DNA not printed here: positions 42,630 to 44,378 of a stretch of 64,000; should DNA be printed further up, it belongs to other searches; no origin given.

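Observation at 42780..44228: Radical SAM/SPASM-like enzyme fused to the ApeI-type hotdog subunit: radical chemistry wired into a type II PKS dehydratase module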

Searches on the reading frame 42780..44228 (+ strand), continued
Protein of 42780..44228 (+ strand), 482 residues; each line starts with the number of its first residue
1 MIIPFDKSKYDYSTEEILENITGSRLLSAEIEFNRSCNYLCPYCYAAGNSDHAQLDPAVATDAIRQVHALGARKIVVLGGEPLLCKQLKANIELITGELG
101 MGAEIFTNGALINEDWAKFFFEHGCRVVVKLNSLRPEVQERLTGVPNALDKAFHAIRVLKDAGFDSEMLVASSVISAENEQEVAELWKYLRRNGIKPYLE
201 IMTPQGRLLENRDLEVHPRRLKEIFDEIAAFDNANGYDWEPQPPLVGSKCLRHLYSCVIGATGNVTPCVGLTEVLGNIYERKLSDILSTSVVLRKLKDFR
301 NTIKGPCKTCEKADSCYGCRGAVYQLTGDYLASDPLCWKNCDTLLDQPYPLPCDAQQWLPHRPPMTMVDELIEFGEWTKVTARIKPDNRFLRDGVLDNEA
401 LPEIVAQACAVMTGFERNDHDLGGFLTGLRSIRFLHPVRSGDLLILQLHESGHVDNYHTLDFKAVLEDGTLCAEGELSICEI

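Call 57: search_protein_families(library=pfam, proteins=[P0124, P0140, P0142, P0162, P0165, P0214, P0243, P0256, P0169, P0185], max_evalue=0.001)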
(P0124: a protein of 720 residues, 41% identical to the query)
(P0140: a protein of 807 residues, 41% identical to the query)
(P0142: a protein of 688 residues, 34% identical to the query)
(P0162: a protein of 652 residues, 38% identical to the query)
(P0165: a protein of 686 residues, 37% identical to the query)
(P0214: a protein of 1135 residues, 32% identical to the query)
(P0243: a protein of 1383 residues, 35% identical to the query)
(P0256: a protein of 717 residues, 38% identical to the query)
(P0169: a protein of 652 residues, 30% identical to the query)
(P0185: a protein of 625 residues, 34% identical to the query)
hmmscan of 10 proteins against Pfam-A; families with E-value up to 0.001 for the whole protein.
P0124 (720 aa): 4 families
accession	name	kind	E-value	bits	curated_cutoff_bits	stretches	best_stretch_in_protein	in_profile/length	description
PF04055.27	Radical_SAM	-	2.2e-22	80.4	29.5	1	31-186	1-160/166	Radical SAM superfamily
PF03548.22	LolA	-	2.4e-16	60.3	23.6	1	545-712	2-161/165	Outer membrane lipoprotein carrier protein LolA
PF13186.11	SPASM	-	1.7e-07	31.9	21.5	1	252-313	1-67/67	Iron-sulfur cluster-binding domain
PF13353.11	Fer4_12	-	0.00092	20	22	0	35-117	13-99/137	4Fe-4S single cluster domain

P0140 (807 aa): 4 families
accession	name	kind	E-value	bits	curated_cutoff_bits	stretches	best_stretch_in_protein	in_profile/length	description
PF04055.27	Radical_SAM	-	1.5e-39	136.3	29.5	2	41-201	2-165/166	Radical SAM superfamily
PF02310.24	B12-binding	-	3.1e-15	56.5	32.1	1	380-496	12-120/121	B12 binding domain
PF13186.11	SPASM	-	1.5e-05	25.6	21.5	1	263-324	1-67/67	Iron-sulfur cluster-binding domain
PF13353.11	Fer4_12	-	4.2e-05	24.3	22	0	46-139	15-115/137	4Fe-4S single cluster domain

P0142 (688 aa): 4 families
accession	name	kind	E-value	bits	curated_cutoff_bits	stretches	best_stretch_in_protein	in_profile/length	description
PF04055.27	Radical_SAM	-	2.3e-48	165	29.5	2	356-514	1-165/166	Radical SAM superfamily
PF13186.11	SPASM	-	4.6e-19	68.9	21.5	2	256-316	1-67/67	Iron-sulfur cluster-binding domain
PF13353.11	Fer4_12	-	6.1e-19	69.1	22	2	360-465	13-118/137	4Fe-4S single cluster domain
PF00150.24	Cellulase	-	0.00064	19.7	23.5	0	427-498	11-82/272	Cellulase (glycosyl hydrolase family 5)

P0162 (652 aa): 3 families
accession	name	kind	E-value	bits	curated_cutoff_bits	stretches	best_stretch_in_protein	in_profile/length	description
PF04055.27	Radical_SAM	-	1.5e-13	51.7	29.5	1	334-474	2-145/166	Radical SAM superfamily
PF13186.11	SPASM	-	3.4e-08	34.1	21.5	1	561-621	1-67/67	Iron-sulfur cluster-binding domain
PF13353.11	Fer4_12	-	2.3e-05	25.1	22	1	335-416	11-95/137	4Fe-4S single cluster domain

P0165 (686 aa): 3 families
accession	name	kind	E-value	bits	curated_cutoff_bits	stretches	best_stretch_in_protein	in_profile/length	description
PF04055.27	Radical_SAM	-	1.5e-14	55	29.5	1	353-518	2-165/166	Radical SAM superfamily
PF13353.11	Fer4_12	-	4.4e-05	24.2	22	1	356-455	13-117/137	4Fe-4S single cluster domain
PF13186.11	SPASM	-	4.8e-05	24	21.5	1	585-646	1-67/67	Iron-sulfur cluster-binding domain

P0214 (1135 aa): 8 families
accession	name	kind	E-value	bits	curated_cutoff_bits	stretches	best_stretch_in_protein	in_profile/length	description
PF13676.11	TIR_2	-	2.4e-24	86.6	28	1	2-117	1-116/122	TIR domain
PF13185.12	GAF_2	-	5.4e-23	82.1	28.6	2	340-451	15-129/136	GAF domain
PF01590.32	GAF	-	4.9e-21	76.1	22.4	2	598-750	3-129/133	GAF domain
PF04055.27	Radical_SAM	-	6.3e-18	65.9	29.5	1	811-944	3-142/166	Radical SAM superfamily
PF01582.25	TIR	-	8.2e-09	35.9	21.3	1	4-89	8-93/179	TIR domain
PF13186.11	SPASM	-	4.3e-06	27.3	21.5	1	1035-1094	1-66/67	Iron-sulfur cluster-binding domain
PF13492.12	GAF_3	-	1.1e-05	26.3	27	0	414-454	84-124/129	GAF domain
PF13353.11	Fer4_12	-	0.00019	22.2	22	1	815-912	15-119/137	4Fe-4S single cluster domain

P0243 (1383 aa): 4 families
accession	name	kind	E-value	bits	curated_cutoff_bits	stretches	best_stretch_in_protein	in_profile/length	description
PF13289.12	SIR2_2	-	3e-22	79.7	24.5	1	179-316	3-141/141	SIR2-like domain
PF04055.27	Radical_SAM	-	3.7e-15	56.9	29.5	1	1040-1181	3-145/166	Radical SAM superfamily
PF13185.12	GAF_2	-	1.3e-14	55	28.6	1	540-654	15-132/136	GAF domain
PF01590.32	GAF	-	2.8e-13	51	22.4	1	532-651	5-127/133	GAF domain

P0256 (717 aa): 2 families
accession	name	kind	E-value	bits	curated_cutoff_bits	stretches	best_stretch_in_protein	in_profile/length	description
PF01553.26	Acyltransferase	-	1.4e-18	67.4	23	1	76-187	13-132/132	Acyltransferase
PF13186.11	SPASM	-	0.00076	20.2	21.5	0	484-539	18-67/67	Iron-sulfur cluster-binding domain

P0169 (652 aa): 4 families
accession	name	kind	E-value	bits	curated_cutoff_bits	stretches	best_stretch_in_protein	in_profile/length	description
PF04055.27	Radical_SAM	-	2e-13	51.3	29.5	1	38-179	5-152/166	Radical SAM superfamily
PF07977.19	FabA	-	4.7e-06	26.7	23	1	557-639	39-136/138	FabA-like domain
PF22818.2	ApeI-like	-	0.00011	22.8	28.5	1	550-632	21-103/119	ApeI dehydratase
PF13186.11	SPASM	-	0.00019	22.1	21.5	1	258-318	1-66/67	Iron-sulfur cluster-binding domain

P0185 (625 aa): 3 families
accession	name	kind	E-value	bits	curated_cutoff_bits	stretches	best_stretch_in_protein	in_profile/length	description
PF13186.11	SPASM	-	3.2e-10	40.6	21.5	1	233-293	1-66/67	Iron-sulfur cluster-binding domain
PF07977.19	FabA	-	1.2e-05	25.4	23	1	507-591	11-112/138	FabA-like domain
PF22818.2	ApeI-like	-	0.00068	20.3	28.5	0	528-609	25-104/119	ApeI dehydratase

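Call 58: find_encoding_contigs(protein=P0169, flank=10000, max_places=2)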
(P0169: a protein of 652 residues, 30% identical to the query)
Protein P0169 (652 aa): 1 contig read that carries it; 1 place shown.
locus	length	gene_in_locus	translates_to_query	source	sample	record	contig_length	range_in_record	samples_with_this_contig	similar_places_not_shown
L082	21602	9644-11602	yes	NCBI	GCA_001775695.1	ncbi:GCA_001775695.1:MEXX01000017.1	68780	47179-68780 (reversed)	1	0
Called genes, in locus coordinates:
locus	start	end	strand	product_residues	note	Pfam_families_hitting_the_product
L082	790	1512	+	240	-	PF00106:adh_short, PF08659:KR, PF13561:adh_short_C2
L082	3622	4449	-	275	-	PF01869:BcrAD_BadFG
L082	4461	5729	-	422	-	PF06050:HGD-D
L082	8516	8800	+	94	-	PF00550:PP-binding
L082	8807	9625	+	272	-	-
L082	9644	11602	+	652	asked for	PF04055:Radical_SAM, PF07977:FabA (faint), PF22817:ApeP-like, PF22818:ApeI-like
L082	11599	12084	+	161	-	PF13279:4HBT_2, PF03061:4HBT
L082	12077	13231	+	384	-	PF00109:ketoacyl-synt, PF02801:Ketoacyl-synt_C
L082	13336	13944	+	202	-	PF00109:ketoacyl-synt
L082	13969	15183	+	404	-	PF02310:B12-binding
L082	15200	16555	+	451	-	PF02310:B12-binding, PF04055:Radical_SAM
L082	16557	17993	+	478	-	PF02310:B12-binding, PF04055:Radical_SAM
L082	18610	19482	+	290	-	PF03279:Lip_A_acyltrans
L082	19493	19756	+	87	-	PF00550:PP-binding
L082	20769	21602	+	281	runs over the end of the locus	-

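Call 59: find_encoding_contigs(protein=P0197, flank=8000, max_places=2)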
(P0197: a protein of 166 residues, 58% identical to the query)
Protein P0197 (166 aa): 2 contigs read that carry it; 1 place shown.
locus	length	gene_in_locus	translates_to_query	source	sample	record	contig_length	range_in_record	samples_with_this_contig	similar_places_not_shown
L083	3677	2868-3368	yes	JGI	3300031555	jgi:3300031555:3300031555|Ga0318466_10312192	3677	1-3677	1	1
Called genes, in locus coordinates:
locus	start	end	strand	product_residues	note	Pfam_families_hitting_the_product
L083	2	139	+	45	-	?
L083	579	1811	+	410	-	PF00109:ketoacyl-synt, PF00108:Thiolase_N (faint), PF02801:Ketoacyl-synt_C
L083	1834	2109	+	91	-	PF00550:PP-binding (weak)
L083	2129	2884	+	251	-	PF01553:Acyltransferase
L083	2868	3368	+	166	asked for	PF22817:ApeP-like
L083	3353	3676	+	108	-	?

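Call 60: find_encoding_contigs(protein=P0131, flank=10000, max_places=2)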
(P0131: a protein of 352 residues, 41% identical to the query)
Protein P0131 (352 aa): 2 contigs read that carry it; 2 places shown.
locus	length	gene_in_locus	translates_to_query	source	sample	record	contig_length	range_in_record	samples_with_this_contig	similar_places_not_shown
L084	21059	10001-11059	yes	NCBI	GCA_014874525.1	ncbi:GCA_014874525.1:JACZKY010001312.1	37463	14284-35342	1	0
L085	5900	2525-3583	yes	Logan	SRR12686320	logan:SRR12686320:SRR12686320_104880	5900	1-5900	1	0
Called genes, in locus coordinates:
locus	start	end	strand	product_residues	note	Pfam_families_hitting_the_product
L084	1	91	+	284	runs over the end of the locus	PF13489:Methyltransf_23, PF08241:Methyltransf_11, PF08242:Methyltransf_12, PF13649:Methyltransf_25, PF13847:Methyltransf_31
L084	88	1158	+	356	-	PF00535:Glycos_transf_2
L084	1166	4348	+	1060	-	PF00702:Hydrolase, PF13419:HAD_2, PF03636:Glyco_hydro_65N, PF03632:Glyco_hydro_65m, PF03633:Glyco_hydro_65C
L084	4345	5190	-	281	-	PF12911:OppC_N, PF00528:BPD_transp_1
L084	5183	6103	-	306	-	PF19300:BPD_transp_1_N, PF00528:BPD_transp_1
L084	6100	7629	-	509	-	PF00496:SBP_bac_5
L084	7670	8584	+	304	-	PF05448:AXE1 (faint), PF02129:Peptidase_S15 (faint), PF00561:Abhydrolase_1, PF12146:Hydrolase_4, PF12697:Abhydrolase_6, PF00326:Peptidase_S9 (weak)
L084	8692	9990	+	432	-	PF00501:AMP-binding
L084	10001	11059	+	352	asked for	PF04055:Radical_SAM, PF13186:SPASM (weak)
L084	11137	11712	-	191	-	-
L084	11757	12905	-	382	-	PF08541:ACP_syn_III_C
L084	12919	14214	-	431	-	PF02310:B12-binding, PF04055:Radical_SAM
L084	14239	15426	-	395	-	PF00535:Glycos_transf_2, PF09835:DUF2062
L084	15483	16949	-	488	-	PF01522:Polysacc_deac_1, PF01209:Ubie_methyltran, PF13489:Methyltransf_23, PF08241:Methyltransf_11, PF08242:Methyltransf_12, PF13649:Methyltransf_25, PF13847:Methyltransf_31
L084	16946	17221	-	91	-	PF00550:PP-binding (weak)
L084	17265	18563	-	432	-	PF12679:ABC2_membrane_2, PF12698:ABC2_membrane_3, PF01061:ABC2_membrane, PF12730:ABC2_membrane_4 (weak)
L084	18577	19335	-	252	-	PF00005:ABC_tran, PF13304:AAA_21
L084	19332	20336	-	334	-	PF14399:BtrH_N, PF16169:DUF4872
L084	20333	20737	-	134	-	-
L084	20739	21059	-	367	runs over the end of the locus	PF00109:ketoacyl-synt, PF13723:Ketoacyl-synt_2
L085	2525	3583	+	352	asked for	PF04055:Radical_SAM, PF13186:SPASM (weak)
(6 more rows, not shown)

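Call 61: find_encoding_contigs(protein=P0135, flank=8000, max_places=2)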
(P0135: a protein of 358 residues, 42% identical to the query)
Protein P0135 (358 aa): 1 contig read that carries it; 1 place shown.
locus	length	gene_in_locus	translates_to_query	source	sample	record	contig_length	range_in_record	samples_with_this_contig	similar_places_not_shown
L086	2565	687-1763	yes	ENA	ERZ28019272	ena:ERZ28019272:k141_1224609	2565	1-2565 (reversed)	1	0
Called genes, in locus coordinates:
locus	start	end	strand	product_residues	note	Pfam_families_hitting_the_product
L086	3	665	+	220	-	?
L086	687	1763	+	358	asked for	PF04055:Radical_SAM, PF13186:SPASM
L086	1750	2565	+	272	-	?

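Call 62: find_encoding_contigs(protein=P0139, flank=8000, max_places=2)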
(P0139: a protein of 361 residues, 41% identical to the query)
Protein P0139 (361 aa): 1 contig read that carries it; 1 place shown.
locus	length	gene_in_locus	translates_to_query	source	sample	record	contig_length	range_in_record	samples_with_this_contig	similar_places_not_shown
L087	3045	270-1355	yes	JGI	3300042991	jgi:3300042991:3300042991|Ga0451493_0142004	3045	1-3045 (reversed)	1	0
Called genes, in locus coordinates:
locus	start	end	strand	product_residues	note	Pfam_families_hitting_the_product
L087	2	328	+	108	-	?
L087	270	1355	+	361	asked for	PF04055:Radical_SAM, PF13353:Fer4_12 (weak), PF13186:SPASM (weak)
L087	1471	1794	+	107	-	PF02310:B12-binding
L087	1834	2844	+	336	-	PF04055:Radical_SAM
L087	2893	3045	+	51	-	?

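Call 63: find_encoding_contigs(protein=P0144, flank=8000, max_places=2)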
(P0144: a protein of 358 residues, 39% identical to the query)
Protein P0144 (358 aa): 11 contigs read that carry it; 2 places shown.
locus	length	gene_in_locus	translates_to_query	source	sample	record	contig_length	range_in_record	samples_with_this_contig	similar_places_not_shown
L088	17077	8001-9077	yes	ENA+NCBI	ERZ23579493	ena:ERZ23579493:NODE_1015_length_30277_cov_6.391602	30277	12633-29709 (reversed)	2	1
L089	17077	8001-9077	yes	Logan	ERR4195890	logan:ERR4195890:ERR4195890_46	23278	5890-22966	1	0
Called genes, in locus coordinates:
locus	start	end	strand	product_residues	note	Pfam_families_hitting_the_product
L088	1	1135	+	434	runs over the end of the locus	PF00171:Aldedh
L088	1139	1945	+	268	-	PF00696:AA_kinase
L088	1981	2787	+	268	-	PF01488:Shikimate_DH (weak), PF03446:NAD_binding_2 (weak), PF03807:F420_oxidored, PF14748:P5CR_dimer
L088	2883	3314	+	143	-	PF00903:Glyoxalase, PF18029:Glyoxalase_6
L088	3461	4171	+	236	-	PF04542:Sigma70_r2, PF04545:Sigma70_r4, PF01381:HTH_3 (weak)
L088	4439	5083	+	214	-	PF02661:Fic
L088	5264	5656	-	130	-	PF00196:GerE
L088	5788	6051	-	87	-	-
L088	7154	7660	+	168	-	PF02357:NusG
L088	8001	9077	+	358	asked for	PF04055:Radical_SAM, PF13186:SPASM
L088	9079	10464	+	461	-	PF18604:PreAtp-grasp, PF02655:ATP-grasp_3, PF02786:CPSase_L_D2 (weak)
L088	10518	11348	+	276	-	PF06182:ABC2_membrane_6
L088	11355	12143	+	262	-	PF06182:ABC2_membrane_6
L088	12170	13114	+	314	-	PF00550:PP-binding (weak)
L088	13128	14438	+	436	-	PF00501:AMP-binding (weak), PF14535:AMP-binding_C_2 (weak)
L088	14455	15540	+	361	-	-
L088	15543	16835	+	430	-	PF02310:B12-binding, PF04055:Radical_SAM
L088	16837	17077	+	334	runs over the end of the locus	PF04055:Radical_SAM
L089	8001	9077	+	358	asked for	PF04055:Radical_SAM, PF13186:SPASM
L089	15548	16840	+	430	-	PF02310:B12-binding, PF04055:Radical_SAM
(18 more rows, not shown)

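Call 66: find_encoding_contigs(protein=P0143, flank=8000, max_places=1)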
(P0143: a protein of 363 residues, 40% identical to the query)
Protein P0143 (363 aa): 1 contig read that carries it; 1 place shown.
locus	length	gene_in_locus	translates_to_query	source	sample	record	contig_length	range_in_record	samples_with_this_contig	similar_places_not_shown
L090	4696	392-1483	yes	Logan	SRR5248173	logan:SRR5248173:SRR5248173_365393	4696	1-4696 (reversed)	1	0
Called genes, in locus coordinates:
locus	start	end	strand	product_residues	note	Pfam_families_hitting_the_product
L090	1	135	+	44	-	?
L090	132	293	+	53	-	-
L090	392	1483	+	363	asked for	PF04055:Radical_SAM, PF13186:SPASM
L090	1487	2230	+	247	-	PF01966:HD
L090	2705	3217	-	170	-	-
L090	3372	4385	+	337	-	-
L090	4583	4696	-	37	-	?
